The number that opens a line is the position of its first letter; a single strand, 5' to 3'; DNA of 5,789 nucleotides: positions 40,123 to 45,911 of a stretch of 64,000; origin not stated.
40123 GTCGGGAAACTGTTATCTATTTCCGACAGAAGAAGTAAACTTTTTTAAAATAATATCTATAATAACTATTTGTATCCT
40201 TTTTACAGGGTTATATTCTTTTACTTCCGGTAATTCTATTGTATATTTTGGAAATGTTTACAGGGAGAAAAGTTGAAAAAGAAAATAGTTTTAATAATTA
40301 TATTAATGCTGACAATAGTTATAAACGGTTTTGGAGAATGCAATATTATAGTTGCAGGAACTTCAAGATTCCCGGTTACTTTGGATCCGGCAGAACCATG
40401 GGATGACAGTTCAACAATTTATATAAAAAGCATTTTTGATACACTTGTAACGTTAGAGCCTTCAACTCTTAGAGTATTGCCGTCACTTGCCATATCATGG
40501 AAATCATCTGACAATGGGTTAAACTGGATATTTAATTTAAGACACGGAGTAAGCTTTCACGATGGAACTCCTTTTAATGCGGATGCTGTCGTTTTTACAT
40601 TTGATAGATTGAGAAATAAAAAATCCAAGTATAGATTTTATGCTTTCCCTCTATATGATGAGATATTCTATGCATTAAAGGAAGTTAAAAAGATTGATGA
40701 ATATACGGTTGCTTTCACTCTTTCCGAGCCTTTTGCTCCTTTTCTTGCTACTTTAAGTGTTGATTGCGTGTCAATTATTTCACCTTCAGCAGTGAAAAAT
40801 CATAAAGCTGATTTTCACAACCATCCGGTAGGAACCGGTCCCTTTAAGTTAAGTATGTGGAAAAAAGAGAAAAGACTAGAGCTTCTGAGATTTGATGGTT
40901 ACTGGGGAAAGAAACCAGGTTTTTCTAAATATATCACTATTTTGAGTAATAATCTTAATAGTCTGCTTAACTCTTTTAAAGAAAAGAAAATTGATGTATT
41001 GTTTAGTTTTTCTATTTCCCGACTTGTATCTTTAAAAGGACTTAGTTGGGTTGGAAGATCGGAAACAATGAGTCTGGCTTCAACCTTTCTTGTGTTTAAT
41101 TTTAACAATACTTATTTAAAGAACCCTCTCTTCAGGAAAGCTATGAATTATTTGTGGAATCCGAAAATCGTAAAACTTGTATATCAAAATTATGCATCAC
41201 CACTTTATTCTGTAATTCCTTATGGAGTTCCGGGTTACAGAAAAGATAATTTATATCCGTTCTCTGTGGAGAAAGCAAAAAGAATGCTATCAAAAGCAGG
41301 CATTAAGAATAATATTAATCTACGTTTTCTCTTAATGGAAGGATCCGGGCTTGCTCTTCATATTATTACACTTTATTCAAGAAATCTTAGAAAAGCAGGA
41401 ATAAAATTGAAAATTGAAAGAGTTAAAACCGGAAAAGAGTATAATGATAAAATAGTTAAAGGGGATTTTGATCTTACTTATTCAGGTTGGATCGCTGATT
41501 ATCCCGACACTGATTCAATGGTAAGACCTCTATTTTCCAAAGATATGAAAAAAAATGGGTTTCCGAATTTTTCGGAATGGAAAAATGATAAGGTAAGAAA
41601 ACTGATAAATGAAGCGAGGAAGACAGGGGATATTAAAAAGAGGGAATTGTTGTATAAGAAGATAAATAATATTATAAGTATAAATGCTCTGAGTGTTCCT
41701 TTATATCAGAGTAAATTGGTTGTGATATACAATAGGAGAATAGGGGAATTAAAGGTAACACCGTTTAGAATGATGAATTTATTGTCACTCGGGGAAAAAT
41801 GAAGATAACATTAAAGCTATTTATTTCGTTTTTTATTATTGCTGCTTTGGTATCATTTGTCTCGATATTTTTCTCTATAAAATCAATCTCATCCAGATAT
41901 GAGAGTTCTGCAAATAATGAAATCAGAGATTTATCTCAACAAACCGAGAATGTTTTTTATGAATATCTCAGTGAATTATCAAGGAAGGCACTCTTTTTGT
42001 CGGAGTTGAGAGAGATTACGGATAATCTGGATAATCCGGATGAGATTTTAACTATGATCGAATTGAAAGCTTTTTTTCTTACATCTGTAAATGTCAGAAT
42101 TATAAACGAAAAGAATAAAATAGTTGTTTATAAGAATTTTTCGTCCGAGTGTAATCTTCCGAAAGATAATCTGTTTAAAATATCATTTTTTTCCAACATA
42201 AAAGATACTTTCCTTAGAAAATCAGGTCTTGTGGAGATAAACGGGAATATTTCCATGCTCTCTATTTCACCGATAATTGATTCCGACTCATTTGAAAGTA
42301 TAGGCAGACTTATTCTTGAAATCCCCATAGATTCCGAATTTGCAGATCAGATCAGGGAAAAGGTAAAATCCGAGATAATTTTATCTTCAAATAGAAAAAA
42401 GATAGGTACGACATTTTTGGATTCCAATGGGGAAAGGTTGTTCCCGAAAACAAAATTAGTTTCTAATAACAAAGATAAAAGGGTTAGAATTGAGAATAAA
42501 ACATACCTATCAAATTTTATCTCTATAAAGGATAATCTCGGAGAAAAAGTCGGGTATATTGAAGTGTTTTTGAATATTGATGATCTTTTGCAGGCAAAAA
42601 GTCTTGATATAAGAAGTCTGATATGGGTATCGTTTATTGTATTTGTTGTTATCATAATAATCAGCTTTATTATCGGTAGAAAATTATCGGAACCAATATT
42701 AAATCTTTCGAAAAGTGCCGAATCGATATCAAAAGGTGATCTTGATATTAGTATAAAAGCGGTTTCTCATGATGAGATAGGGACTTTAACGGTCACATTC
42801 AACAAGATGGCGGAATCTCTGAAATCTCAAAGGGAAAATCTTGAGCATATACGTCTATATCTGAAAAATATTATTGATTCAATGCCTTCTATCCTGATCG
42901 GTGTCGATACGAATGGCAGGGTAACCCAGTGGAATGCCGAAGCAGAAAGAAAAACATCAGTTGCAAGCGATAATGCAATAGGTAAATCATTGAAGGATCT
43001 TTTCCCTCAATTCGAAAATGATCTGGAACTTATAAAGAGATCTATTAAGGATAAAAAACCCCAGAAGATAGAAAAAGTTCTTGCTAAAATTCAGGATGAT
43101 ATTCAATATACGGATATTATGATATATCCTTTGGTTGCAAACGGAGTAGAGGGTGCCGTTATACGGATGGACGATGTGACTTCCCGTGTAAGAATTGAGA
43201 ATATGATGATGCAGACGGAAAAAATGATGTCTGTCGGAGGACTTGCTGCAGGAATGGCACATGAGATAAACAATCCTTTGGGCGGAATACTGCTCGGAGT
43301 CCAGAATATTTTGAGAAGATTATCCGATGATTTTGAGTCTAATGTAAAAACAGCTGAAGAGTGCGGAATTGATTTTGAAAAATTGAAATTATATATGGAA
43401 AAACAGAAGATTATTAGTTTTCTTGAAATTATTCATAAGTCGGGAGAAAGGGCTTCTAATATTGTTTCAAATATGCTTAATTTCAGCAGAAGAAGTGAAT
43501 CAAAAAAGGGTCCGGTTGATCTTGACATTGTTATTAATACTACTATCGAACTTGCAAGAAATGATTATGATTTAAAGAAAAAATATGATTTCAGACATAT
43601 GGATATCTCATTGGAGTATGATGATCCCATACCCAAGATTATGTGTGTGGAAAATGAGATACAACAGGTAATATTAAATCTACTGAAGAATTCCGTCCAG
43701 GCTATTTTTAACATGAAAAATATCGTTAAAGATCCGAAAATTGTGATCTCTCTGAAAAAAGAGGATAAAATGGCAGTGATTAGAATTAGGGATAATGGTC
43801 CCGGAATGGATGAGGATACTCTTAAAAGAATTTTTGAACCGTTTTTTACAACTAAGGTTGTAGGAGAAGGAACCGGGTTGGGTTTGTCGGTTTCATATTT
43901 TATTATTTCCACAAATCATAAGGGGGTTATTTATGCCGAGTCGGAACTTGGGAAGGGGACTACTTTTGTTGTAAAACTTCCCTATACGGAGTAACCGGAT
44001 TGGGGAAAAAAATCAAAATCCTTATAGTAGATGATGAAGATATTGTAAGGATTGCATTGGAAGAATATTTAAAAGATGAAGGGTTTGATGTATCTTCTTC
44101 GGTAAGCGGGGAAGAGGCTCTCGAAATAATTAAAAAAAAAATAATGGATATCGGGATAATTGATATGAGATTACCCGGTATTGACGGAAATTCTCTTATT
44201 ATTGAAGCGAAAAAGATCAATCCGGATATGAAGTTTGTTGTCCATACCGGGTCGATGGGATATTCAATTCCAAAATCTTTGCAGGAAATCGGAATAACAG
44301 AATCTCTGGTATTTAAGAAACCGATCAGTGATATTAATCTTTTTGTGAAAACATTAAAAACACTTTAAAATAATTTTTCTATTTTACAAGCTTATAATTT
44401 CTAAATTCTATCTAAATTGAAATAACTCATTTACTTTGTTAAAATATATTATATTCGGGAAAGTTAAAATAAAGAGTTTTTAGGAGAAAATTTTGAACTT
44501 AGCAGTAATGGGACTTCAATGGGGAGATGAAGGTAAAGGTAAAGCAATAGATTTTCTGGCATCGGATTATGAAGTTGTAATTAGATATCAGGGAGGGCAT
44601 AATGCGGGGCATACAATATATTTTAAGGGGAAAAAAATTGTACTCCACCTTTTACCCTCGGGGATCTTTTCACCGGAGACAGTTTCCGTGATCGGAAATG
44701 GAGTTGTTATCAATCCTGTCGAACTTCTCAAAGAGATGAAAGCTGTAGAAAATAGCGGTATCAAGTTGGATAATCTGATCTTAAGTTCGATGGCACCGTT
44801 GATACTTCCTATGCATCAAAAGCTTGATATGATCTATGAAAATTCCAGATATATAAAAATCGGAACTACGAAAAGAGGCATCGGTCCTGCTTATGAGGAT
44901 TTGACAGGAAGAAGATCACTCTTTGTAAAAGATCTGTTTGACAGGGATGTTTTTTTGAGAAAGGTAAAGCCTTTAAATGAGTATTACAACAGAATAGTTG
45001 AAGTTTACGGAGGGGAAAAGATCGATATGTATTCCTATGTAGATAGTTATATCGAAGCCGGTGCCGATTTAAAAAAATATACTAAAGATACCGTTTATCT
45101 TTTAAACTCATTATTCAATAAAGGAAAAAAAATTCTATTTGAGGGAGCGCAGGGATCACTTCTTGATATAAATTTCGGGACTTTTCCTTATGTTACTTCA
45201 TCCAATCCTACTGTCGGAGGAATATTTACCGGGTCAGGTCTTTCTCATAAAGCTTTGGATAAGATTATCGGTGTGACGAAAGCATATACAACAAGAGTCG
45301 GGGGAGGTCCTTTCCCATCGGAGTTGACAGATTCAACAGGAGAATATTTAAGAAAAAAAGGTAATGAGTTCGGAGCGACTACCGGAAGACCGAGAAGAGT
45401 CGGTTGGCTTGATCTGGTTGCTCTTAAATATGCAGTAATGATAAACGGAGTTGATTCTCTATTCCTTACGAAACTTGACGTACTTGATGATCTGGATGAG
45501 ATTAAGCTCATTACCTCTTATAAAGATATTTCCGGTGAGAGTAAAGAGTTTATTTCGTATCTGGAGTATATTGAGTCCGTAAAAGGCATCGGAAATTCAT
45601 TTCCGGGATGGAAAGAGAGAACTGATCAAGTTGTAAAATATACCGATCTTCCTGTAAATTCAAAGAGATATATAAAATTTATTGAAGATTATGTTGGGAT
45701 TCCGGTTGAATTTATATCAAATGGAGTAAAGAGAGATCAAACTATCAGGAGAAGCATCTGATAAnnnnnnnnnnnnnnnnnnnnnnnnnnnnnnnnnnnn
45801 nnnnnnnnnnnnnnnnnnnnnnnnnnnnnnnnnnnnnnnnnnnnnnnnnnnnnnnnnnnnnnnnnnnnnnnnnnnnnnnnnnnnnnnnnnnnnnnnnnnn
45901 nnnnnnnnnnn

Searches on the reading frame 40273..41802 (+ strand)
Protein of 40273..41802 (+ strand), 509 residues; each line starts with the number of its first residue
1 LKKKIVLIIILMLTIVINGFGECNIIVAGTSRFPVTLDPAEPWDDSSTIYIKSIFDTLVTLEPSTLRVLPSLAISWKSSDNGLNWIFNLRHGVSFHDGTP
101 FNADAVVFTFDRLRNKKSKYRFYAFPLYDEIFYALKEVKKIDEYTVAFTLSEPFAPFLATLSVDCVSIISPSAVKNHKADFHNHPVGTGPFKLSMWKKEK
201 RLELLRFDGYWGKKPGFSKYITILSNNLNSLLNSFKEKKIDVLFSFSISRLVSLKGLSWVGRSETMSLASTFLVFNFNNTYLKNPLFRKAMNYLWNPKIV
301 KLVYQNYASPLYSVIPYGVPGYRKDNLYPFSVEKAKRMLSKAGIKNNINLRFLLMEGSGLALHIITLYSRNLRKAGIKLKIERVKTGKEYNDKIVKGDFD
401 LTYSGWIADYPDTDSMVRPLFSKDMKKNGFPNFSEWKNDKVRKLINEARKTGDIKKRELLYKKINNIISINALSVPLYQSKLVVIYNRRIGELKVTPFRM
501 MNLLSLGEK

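Call 77: search_protein_families(library=pfam, proteins=[window:40273-41802:+], max_evalue=0.00001)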
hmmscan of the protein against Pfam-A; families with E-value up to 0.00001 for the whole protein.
window:40273-41802:+ (509 aa): 1 family
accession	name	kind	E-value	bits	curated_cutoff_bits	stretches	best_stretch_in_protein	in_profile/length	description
PF00496.27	SBP_bac_5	-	8.6e-83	278.9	32.4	1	68-424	2-364/368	Bacterial extracellular solute-binding proteins, family 5 Middle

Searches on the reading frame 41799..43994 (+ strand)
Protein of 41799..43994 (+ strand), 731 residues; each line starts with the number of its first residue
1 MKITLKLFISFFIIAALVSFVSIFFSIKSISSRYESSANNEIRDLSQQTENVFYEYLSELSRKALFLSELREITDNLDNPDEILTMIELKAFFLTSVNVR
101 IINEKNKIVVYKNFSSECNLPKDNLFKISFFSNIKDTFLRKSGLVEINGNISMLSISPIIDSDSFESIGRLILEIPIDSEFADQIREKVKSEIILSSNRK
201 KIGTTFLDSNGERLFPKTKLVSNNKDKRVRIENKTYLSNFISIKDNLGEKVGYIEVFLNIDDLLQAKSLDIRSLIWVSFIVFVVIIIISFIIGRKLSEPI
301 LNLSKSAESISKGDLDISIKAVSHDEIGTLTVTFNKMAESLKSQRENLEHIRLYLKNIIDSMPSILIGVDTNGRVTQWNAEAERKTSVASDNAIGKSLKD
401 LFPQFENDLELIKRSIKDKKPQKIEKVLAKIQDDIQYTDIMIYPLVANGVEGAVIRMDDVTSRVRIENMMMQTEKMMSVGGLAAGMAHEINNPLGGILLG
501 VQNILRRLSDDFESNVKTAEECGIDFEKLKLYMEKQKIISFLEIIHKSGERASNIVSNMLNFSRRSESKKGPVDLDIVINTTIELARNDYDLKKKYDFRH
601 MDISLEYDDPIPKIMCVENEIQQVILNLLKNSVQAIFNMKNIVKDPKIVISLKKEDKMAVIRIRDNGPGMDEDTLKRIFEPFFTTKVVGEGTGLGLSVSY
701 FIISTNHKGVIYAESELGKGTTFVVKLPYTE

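Call 77: search_protein_families(library=pfam, proteins=[window:41799-43994:+], max_evalue=0.00001)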
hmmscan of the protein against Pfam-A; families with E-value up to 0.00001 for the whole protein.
window:41799-43994:+ (731 aa): 6 families
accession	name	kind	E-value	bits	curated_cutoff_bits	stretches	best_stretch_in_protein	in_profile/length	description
PF02518.31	HATPase_c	-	1.4e-25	90.4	26.4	1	618-730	3-110/111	Histidine kinase-, DNA gyrase B-, and HSP90-like ATPase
PF00672.30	HAMP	-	3.9e-13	49.9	25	1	292-342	2-52/53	HAMP domain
PF00512.31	HisKA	-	6.4e-12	45.8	26.9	0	481-524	4-48/66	His Kinase A (phospho-acceptor) domain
PF00989.32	PAS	-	1.5e-11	44.8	22.6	1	355-460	3-113/113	PAS fold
PF08448.16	PAS_4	-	9.3e-09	35.9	23.1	1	360-465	2-110/110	PAS fold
PF13426.13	PAS_9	-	9.2e-07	29.5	27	0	364-461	3-102/103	PAS domain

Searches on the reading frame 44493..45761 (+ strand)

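Call 77: search_protein_families(library=pfam, proteins=[window:44493-45761:+], max_evalue=0.00001)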
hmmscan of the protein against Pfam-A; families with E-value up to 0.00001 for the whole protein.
window:44493-45761:+ (422 aa): 1 family
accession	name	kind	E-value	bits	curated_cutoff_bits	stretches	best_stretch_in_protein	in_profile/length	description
PF00709.27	Adenylsucc_synt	-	8e-163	542.4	27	1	4-418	1-416/416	Adenylosuccinate synthetase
